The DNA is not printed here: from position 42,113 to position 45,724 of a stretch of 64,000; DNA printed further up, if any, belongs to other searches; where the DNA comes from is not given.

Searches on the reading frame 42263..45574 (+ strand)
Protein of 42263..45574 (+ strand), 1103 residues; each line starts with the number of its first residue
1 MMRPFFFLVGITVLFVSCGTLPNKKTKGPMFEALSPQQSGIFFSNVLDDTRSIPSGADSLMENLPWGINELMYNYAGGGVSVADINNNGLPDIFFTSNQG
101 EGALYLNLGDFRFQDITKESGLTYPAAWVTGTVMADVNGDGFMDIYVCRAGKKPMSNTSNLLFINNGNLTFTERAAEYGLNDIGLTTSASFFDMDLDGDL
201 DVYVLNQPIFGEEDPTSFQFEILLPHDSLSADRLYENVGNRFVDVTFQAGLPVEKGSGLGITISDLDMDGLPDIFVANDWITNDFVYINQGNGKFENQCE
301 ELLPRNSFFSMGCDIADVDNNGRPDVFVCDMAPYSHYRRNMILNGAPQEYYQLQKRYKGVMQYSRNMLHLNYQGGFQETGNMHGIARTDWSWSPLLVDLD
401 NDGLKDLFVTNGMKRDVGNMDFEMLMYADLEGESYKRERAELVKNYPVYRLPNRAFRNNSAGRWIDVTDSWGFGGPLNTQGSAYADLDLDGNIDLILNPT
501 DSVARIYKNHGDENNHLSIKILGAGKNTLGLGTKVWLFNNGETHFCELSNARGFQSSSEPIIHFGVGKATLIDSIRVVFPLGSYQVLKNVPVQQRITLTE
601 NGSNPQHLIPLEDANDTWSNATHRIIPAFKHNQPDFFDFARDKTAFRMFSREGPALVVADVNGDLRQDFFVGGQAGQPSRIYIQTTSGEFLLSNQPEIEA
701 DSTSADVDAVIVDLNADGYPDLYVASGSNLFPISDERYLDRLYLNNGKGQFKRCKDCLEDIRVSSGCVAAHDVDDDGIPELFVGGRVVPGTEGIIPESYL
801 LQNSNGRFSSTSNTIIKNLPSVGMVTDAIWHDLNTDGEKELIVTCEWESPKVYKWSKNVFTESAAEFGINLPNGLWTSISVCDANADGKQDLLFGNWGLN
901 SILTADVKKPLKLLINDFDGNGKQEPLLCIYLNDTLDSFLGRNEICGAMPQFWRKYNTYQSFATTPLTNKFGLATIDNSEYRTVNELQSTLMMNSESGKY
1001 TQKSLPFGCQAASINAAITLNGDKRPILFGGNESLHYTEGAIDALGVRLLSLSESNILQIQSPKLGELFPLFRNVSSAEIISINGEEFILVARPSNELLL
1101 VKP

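Call 26: search_protein_families(library=pfam, proteins=[window:42263-45574:+], max_evalue=0.001)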
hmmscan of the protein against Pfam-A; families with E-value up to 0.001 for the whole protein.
window:42263-45574:+ (1103 aa): 3 families
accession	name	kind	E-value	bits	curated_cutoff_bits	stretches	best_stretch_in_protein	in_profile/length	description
PF13517.12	FG-GAP_3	-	7.5e-65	215.9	26.9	8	84-147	1-61/61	FG-GAP-like repeat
PF07593.17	UnbV_ASPIC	-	1.5e-16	60.5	23.4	1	530-597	1-68/68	ASPIC and UnbV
PF01839.29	FG-GAP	-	2.3e-15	56.5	22.1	0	132-147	5-20/37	FG-GAP repeat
